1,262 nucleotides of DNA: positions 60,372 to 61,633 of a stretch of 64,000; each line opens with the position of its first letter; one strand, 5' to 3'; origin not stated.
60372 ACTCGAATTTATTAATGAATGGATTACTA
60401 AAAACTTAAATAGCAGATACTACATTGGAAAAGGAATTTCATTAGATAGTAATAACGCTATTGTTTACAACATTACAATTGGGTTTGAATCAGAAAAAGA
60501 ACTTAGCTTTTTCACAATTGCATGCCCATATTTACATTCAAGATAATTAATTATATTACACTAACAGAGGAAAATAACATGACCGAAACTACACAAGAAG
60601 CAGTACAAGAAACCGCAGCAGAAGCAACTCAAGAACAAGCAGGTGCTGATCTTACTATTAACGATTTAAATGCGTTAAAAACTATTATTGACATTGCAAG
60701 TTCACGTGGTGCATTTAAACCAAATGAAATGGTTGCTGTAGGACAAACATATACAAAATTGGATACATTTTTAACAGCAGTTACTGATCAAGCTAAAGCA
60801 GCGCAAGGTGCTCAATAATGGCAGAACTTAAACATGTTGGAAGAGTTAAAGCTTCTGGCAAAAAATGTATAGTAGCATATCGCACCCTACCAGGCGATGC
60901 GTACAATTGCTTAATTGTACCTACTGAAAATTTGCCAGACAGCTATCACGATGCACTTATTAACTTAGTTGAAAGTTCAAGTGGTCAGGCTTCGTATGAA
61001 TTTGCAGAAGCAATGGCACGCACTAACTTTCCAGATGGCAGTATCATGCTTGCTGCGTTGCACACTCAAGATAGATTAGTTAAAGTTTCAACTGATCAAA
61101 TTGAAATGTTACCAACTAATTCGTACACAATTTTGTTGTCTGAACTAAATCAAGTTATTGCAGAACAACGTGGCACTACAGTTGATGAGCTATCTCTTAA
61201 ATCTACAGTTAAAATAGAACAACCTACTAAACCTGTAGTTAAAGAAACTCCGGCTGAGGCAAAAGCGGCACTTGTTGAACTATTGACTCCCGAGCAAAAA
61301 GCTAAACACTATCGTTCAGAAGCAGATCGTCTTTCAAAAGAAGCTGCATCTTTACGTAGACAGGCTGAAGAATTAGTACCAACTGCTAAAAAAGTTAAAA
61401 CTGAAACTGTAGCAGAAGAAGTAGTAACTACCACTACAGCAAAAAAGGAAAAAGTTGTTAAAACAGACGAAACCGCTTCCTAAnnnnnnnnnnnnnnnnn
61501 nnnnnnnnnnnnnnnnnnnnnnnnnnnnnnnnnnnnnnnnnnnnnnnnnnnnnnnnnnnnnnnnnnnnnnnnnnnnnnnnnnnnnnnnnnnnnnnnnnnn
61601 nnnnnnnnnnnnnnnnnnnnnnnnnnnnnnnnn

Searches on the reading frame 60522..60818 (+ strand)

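Call 3: search_protein_families(library=pfam, proteins=[window:60522-60818:+], max_evalue=0.01)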
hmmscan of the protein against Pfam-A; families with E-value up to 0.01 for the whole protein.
window:60522-60818:+ (98 aa): 0 families

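Call 10: search_protein_families(library=phrogs, proteins=[window:60522-60818:+], max_evalue=0.001)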
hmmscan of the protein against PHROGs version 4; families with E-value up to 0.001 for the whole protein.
window:60522-60818:+ (98 aa): 1 family
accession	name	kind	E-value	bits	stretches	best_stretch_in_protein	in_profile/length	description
phrog_13789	-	unknown function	9.6e-07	29.4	1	35-96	6-67/77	-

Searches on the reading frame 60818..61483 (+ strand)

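Call 3: search_protein_families(library=pfam, proteins=[window:60818-61483:+], max_evalue=0.01)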
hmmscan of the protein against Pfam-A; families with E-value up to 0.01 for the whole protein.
window:60818-61483:+ (221 aa): 0 families

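Call 10: search_protein_families(library=phrogs, proteins=[window:60818-61483:+], max_evalue=0.001)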
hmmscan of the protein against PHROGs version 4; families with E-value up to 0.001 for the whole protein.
window:60818-61483:+ (221 aa): 1 family
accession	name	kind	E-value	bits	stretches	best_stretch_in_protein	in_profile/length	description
phrog_15894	-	unknown function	1.6e-21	78.1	1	1-201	1-195/215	-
